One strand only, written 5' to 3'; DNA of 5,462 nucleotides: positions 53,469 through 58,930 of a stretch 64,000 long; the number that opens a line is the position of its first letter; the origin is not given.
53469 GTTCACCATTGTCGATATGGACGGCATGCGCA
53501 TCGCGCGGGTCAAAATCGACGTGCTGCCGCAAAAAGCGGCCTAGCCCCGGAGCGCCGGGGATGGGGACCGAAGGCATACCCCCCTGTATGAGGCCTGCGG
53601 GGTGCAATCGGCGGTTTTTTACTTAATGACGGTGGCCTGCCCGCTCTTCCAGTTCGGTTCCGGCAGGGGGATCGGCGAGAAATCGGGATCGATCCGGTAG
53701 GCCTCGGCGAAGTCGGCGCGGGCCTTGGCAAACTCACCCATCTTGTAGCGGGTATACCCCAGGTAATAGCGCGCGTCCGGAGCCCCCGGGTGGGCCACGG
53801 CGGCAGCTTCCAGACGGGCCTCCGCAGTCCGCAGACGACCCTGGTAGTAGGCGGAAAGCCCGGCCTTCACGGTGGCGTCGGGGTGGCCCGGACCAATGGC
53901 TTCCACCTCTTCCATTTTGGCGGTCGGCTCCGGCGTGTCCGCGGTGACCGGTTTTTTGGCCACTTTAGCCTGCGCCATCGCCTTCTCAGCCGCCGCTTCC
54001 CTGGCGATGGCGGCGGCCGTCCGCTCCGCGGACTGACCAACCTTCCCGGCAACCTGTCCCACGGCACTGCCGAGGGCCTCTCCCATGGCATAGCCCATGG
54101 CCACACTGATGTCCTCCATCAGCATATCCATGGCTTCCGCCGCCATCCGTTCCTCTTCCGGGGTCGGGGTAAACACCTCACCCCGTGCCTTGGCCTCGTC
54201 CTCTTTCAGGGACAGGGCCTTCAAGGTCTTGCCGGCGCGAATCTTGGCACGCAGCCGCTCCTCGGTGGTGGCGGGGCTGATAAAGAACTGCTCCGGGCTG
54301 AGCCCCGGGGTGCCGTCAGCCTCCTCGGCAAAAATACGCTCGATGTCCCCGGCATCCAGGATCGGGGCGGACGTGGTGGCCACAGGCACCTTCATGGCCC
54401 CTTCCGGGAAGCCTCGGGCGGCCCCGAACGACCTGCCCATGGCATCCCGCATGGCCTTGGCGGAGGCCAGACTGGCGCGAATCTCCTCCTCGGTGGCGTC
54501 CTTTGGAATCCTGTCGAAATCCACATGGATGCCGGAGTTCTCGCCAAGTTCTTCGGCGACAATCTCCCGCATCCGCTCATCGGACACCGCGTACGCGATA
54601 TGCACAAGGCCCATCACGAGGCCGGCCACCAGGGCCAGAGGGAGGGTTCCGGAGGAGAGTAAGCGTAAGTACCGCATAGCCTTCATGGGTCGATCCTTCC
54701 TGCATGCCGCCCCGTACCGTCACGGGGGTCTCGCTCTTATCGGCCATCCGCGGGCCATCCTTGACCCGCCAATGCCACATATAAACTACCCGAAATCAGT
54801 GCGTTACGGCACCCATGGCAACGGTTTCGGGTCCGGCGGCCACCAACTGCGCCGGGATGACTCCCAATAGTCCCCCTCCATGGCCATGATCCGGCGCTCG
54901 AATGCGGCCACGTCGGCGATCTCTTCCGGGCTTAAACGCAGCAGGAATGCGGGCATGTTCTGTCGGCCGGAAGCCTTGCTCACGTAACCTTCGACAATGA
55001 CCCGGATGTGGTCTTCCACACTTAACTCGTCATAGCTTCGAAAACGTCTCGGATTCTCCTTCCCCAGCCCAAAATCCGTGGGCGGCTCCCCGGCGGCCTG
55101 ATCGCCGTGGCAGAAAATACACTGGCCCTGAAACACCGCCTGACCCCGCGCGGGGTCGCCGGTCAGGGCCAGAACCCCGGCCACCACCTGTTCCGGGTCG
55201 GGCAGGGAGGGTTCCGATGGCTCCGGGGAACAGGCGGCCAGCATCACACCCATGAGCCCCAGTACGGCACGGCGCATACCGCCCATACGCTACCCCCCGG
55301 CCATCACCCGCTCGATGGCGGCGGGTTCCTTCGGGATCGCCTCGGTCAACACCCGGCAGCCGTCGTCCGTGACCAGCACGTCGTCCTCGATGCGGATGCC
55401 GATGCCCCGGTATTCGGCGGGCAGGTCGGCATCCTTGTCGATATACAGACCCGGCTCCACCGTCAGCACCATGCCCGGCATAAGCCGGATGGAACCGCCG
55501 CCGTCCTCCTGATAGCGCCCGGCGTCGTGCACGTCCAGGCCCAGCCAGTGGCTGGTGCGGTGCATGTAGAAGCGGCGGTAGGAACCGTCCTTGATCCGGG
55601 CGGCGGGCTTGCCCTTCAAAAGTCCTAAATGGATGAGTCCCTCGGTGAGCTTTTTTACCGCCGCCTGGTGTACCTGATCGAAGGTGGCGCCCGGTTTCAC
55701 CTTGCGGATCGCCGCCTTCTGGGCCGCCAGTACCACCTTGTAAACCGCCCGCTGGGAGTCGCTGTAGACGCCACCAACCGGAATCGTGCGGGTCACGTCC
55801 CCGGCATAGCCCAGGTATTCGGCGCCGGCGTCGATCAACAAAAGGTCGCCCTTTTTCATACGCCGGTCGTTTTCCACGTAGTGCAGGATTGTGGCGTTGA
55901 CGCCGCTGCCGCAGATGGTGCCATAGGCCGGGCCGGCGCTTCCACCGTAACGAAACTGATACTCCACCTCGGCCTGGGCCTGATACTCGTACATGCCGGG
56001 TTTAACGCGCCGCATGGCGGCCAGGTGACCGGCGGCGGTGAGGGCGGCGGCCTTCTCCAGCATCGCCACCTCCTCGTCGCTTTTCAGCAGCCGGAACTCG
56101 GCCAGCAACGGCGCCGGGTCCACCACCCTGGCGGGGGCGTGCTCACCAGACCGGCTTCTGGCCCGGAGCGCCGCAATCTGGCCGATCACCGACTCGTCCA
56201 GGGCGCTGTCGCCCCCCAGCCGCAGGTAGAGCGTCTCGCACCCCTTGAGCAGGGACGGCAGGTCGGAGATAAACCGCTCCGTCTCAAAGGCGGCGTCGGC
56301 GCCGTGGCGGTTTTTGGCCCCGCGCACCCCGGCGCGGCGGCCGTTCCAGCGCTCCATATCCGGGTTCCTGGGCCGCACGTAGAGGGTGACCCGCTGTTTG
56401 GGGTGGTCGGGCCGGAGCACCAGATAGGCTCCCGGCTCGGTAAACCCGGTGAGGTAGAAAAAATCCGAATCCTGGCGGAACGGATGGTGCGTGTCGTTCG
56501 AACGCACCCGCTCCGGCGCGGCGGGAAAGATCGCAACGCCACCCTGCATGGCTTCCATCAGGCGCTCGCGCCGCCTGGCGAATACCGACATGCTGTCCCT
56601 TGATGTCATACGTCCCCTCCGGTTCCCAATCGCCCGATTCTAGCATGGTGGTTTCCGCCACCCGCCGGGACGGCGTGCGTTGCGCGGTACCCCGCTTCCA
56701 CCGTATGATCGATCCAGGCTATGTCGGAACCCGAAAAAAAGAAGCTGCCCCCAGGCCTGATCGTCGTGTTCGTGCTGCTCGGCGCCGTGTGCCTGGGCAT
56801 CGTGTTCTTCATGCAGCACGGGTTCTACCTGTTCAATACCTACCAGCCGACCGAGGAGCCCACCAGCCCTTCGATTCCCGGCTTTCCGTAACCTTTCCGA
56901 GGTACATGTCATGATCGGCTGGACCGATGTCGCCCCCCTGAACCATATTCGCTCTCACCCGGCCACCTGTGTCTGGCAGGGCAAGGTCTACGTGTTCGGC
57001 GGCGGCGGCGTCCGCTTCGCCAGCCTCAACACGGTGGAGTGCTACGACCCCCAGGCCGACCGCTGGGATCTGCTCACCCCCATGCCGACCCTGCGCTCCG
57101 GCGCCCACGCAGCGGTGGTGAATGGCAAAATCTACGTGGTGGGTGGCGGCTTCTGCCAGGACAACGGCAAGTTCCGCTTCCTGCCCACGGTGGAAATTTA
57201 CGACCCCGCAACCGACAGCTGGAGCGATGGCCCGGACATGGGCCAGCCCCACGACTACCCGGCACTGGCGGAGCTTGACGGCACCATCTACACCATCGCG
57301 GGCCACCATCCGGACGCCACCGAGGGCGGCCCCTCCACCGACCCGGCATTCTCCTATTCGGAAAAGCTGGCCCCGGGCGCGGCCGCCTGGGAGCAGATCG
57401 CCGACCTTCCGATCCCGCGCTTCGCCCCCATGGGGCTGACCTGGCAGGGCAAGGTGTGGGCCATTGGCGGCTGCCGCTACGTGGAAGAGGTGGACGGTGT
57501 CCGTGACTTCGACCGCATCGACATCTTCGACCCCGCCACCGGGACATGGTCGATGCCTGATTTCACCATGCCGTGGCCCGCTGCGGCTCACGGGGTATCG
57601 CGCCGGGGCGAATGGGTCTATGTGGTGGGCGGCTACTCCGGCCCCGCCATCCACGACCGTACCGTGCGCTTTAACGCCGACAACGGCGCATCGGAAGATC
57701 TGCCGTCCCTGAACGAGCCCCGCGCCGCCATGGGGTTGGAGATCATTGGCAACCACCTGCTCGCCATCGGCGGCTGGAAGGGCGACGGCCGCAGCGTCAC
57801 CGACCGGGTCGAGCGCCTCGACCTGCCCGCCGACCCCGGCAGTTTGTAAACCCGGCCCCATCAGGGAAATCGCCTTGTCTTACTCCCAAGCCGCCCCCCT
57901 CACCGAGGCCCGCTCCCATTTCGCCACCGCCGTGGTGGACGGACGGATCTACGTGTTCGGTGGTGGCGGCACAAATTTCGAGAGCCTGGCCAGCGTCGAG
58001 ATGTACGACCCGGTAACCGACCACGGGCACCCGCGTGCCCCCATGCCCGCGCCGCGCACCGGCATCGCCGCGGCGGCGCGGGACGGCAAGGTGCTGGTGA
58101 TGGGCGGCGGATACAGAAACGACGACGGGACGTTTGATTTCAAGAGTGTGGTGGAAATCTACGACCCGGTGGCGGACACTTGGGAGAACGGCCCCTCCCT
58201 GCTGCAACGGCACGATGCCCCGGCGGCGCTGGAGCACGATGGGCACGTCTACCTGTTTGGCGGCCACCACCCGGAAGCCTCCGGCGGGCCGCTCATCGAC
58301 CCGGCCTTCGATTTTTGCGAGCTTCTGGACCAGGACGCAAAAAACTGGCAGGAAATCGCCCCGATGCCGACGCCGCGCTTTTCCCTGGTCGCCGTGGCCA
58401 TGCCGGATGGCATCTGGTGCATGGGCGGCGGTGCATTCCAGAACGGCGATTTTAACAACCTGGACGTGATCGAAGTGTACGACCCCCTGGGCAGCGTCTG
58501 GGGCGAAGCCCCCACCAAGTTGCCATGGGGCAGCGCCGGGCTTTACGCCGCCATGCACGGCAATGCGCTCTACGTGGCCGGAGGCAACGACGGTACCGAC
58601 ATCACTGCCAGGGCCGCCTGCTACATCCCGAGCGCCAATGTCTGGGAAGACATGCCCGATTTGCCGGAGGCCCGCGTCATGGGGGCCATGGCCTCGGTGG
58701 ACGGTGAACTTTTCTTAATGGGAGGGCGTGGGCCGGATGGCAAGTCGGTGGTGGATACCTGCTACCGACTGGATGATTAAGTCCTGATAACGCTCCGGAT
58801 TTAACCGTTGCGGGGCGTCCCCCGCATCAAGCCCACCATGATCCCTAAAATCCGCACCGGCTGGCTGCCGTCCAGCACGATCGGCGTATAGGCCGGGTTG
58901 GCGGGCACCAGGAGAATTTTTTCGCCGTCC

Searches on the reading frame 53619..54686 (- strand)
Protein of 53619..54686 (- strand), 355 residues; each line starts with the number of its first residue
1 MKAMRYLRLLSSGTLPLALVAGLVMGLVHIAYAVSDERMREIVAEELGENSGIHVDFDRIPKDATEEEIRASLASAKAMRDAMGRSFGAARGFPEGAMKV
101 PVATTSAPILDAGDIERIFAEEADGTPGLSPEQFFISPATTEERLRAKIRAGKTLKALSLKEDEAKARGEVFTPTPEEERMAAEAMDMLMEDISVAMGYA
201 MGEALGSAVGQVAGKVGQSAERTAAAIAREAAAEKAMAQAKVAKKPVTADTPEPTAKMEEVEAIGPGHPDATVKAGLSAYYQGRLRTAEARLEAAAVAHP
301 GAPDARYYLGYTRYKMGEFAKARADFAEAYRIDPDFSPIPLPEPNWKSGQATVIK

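Call 8: search_protein_families(library=pfam, proteins=[window:53619-54686:-], max_evalue=0.001)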
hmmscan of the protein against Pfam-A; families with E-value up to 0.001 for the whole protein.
window:53619-54686:- (355 aa): 6 families
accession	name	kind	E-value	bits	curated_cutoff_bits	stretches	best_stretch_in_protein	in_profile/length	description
PF13432.12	TPR_16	-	1.2e-09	38.8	32.7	1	274-335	2-63/65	Tetratricopeptide repeat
PF07719.23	TPR_2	-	4.2e-07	30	27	1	304-335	2-33/34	Tetratricopeptide repeat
PF00515.34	TPR_1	-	4.6e-05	23.5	27.8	1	303-336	1-34/34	Tetratricopeptide repeat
PF14559.12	TPR_19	-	8.1e-05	23.3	25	1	281-329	3-51/68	Tetratricopeptide repeat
PF13174.12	TPR_6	-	0.00051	21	26.3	0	304-334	1-31/33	Tetratricopeptide repeat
PF13371.12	TPR_9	-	0.00072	20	35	0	286-335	12-61/73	Tetratricopeptide repeat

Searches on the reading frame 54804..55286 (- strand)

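Call 8: search_protein_families(library=pfam, proteins=[window:54804-55286:-], max_evalue=0.001)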
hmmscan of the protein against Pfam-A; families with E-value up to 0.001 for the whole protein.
window:54804-55286:- (160 aa): 2 families
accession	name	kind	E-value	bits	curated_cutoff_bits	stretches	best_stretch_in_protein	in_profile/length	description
PF13442.11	Cytochrome_CBB3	-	1.2e-09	38.8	27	1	44-129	2-67/68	Cytochrome C oxidase, cbb3-type, subunit III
PF00034.26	Cytochrom_C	-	5e-07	31.4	21.3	1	46-129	2-85/90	Cytochrome c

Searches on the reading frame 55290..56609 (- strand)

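Call 8: search_protein_families(library=pfam, proteins=[window:55290-56609:-], max_evalue=0.001)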
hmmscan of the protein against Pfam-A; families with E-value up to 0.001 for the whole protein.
window:55290-56609:- (439 aa): 2 families
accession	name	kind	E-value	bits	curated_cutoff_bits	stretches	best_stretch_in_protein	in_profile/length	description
PF00557.29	Peptidase_M24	-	1.8e-65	221.1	23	1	183-415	2-208/208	Metallopeptidase family M24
PF05195.22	AMP_N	-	3e-39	133.9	24.6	1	10-128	1-121/121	Aminopeptidase P, N-terminal domain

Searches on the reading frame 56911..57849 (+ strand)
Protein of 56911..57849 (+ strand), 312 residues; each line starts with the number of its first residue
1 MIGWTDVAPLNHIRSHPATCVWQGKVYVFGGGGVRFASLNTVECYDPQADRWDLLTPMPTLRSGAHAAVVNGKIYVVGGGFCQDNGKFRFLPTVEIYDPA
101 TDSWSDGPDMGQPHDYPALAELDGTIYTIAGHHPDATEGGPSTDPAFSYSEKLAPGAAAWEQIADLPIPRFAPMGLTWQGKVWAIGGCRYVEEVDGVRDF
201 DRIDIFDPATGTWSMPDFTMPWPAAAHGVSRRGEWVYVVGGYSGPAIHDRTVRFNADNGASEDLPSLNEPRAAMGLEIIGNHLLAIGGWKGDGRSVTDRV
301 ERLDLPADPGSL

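Call 8: search_protein_families(library=pfam, proteins=[window:56911-57849:+], max_evalue=0.001)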
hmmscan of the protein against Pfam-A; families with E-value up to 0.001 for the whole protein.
window:56911-57849:+ (312 aa): 10 families
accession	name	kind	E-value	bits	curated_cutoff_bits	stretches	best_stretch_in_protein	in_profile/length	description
PF01344.31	Kelch_1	-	3.3e-38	129.3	20.1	3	14-59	2-46/46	Kelch motif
PF13964.12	Kelch_6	-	6.1e-35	118.5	25.3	2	14-60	2-48/50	Kelch motif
PF24681.1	Kelch_KLHDC2_KLHL20_DRC7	-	8e-23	81.3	50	2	13-113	103-200/221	KLHDC2/KLHL20/DRC7 Kelch-repeats domain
PF07646.21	Kelch_2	-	1e-21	76.1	21.3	2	14-59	2-48/48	Kelch motif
PF25210.1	Kelch_FKB95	-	1.2e-21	78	70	2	58-131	76-149/268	FKB95, Kelch-repeats domain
PF24996.1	NANM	-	5.4e-17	62.1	45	3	3-79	42-124/350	N-acetylneuraminate epimerase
PF13415.12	Kelch_3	-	5e-14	52.5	22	1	24-66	2-44/48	Galactose oxidase, central domain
PF24981.1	Beta-prop_ATRN-LZTR1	-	8.8e-13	48.6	50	1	14-248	40-286/289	Attractin/LZTR1 beta-propeller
PF13418.12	Kelch_4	-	3.4e-12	46.6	21.6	0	236-267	15-47/49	Galactose oxidase, central domain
PF13854.13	Kelch_HCF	-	0.00066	19.5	113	0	23-81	200-259/345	Host cell factor, Kelch-repeats domain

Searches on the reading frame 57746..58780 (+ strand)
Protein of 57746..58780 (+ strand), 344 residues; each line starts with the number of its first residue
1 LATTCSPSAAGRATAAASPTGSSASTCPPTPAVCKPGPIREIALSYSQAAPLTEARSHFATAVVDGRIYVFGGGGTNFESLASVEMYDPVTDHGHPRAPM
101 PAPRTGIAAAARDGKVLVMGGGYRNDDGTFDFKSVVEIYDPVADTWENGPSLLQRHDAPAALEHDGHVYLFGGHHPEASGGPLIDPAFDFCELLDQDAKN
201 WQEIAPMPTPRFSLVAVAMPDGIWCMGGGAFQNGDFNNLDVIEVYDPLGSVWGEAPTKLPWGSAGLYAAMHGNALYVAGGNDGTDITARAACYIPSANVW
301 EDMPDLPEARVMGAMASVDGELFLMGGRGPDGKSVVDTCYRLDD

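Call 53: search_protein_families(library=pfam, proteins=[window:57746-58780:+], max_evalue=0.00001)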
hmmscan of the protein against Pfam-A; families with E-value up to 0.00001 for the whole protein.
window:57746-58780:+ (344 aa): 9 families
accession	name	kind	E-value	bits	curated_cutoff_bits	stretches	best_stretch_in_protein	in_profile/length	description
PF13964.12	Kelch_6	-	7e-36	121.5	25.3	1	56-91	2-37/50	Kelch motif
PF01344.31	Kelch_1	-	9.9e-35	118.1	20.1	2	55-93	1-38/46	Kelch motif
PF24681.1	Kelch_KLHDC2_KLHL20_DRC7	-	1.7e-22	80.3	50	2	153-327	49-221/221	KLHDC2/KLHL20/DRC7 Kelch-repeats domain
PF25210.1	Kelch_FKB95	-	1.7e-21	77.5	70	1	56-173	33-149/268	FKB95, Kelch-repeats domain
PF07646.21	Kelch_2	-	4.2e-21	74.2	21.3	0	268-307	7-48/48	Kelch motif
PF24996.1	NANM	-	2.5e-18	66.5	45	1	194-282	36-126/350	N-acetylneuraminate epimerase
PF13418.12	Kelch_4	-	2.8e-13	50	21.6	0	57-101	4-48/49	Galactose oxidase, central domain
PF24981.1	Beta-prop_ATRN-LZTR1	-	4.7e-12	46.2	50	1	52-284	36-283/289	Attractin/LZTR1 beta-propeller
PF13415.12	Kelch_3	-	2.1e-11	44.1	22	0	66-110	2-46/48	Galactose oxidase, central domain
